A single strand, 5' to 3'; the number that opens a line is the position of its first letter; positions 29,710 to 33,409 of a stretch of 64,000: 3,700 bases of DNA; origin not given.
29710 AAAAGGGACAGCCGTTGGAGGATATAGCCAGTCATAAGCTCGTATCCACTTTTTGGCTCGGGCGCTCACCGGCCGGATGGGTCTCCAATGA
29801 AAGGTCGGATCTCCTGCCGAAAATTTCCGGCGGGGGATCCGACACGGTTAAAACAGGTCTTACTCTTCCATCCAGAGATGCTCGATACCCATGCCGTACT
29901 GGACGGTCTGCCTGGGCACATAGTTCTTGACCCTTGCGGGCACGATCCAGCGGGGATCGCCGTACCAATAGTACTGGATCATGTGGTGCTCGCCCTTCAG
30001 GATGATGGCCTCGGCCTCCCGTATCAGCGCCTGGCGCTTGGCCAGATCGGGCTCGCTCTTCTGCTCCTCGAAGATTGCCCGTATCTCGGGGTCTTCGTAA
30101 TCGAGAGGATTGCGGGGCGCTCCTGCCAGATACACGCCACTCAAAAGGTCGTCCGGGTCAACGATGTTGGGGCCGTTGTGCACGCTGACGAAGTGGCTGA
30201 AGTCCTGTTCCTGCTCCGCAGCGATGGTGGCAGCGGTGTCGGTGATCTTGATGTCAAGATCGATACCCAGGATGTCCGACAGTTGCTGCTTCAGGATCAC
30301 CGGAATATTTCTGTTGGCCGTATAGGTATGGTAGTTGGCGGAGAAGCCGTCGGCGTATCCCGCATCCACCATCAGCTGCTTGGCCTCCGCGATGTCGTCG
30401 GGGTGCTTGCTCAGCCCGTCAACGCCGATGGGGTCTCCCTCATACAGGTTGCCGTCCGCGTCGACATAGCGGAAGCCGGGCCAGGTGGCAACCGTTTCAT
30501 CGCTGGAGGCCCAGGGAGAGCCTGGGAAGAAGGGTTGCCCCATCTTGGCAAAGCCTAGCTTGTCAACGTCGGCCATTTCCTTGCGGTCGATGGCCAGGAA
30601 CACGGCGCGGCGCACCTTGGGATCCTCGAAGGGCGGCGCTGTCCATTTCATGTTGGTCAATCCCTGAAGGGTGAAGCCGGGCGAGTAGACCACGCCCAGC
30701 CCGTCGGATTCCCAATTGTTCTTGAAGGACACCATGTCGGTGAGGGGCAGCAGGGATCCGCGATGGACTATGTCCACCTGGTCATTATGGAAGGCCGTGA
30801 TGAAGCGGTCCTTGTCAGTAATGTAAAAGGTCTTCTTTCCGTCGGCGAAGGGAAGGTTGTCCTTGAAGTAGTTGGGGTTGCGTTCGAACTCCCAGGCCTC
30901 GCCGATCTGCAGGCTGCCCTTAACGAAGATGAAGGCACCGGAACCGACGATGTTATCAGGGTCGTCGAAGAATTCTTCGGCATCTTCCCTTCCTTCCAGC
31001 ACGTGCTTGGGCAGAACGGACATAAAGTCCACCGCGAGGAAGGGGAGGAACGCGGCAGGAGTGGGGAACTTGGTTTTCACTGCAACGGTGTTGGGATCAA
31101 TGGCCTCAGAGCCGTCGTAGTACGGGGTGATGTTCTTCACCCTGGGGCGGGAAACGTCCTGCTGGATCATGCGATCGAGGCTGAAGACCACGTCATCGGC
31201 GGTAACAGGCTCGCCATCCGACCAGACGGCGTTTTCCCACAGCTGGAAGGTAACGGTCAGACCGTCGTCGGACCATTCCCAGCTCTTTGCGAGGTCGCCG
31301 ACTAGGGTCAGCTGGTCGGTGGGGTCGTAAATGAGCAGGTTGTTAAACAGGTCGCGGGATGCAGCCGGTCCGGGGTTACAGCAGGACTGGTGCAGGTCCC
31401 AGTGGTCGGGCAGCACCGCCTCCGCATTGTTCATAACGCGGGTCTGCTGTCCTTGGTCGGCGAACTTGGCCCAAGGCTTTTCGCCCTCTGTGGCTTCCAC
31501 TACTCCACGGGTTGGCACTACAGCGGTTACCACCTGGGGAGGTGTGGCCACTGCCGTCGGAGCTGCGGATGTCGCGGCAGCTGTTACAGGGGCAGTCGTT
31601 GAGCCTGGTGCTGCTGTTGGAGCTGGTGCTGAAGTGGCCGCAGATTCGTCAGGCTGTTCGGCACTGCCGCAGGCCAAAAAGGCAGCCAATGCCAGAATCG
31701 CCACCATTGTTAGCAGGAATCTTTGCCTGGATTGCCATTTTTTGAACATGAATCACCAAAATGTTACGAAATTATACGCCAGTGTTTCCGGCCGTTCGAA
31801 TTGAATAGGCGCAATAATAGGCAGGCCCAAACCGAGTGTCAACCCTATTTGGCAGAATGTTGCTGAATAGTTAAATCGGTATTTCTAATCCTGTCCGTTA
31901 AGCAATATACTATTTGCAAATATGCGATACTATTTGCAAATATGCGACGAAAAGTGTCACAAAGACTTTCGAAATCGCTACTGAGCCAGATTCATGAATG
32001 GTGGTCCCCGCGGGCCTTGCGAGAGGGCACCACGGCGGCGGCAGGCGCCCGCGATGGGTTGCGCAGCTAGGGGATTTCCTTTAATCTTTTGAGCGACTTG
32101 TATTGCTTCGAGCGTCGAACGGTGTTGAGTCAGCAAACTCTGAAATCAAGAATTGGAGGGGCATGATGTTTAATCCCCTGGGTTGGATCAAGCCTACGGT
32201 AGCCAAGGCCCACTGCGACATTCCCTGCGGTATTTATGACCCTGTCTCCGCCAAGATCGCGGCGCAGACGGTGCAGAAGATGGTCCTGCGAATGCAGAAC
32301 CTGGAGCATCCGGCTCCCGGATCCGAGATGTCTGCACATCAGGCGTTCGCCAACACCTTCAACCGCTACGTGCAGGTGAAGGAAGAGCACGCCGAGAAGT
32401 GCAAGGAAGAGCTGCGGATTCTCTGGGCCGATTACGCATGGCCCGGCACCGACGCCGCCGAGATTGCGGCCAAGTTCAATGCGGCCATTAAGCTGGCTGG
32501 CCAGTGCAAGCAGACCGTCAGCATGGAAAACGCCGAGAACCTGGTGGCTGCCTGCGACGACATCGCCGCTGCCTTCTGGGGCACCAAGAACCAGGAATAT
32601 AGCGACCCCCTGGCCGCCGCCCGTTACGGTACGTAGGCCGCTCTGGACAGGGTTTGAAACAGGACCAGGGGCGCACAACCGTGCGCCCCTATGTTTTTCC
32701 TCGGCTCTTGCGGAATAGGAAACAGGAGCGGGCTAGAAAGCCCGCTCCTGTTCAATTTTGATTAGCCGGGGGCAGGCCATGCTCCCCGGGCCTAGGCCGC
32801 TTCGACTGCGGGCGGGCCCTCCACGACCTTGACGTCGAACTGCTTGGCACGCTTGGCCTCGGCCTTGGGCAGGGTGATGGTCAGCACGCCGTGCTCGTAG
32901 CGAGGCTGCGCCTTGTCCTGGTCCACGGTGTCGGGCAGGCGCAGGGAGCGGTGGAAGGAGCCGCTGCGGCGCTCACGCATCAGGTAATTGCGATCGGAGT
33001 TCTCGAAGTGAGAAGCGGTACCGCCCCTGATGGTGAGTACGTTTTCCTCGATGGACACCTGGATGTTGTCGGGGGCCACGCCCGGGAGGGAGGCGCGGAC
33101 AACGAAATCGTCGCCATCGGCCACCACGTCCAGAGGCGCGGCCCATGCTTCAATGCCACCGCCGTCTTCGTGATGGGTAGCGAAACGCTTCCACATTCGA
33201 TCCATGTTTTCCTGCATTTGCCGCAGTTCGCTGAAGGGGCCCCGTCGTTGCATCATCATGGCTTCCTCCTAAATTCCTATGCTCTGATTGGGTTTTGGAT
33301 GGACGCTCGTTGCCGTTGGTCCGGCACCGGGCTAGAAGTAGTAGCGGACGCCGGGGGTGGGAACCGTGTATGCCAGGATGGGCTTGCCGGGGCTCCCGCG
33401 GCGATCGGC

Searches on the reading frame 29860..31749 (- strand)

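Call 27: search_protein_families(library=pfam, proteins=[window:29860-31749:-], max_evalue=0.001)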
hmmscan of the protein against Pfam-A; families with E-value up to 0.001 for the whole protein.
window:29860-31749:- (629 aa): 1 family
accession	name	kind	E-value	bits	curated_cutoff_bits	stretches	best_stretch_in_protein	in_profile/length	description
PF00496.27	SBP_bac_5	-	1.7e-60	205.5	32.4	1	149-540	2-361/368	Bacterial extracellular solute-binding proteins, family 5 Middle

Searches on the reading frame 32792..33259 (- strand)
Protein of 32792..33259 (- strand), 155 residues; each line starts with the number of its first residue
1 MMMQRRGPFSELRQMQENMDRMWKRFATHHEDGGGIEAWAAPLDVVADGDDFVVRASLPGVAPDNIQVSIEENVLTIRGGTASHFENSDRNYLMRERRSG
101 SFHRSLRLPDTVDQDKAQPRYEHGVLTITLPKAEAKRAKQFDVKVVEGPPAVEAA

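Call 6: search_protein_families(library=pfam, proteins=[window:32792-33259:-], max_evalue=0.01)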
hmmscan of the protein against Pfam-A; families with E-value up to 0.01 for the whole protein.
window:32792-33259:- (155 aa): 3 families
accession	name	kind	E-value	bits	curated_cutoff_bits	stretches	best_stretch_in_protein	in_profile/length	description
PF00011.27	HSP20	-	3.9e-22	78.7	20.8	1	45-140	2-96/102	Hsp20/alpha crystallin family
PF17886.7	ArsA_HSP20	-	4.5e-07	29.8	22.5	1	50-129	2-62/63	HSP20-like domain found in ArsA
PF05455.17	GvpH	-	0.0056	17.2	22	1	47-79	99-134/177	GvpH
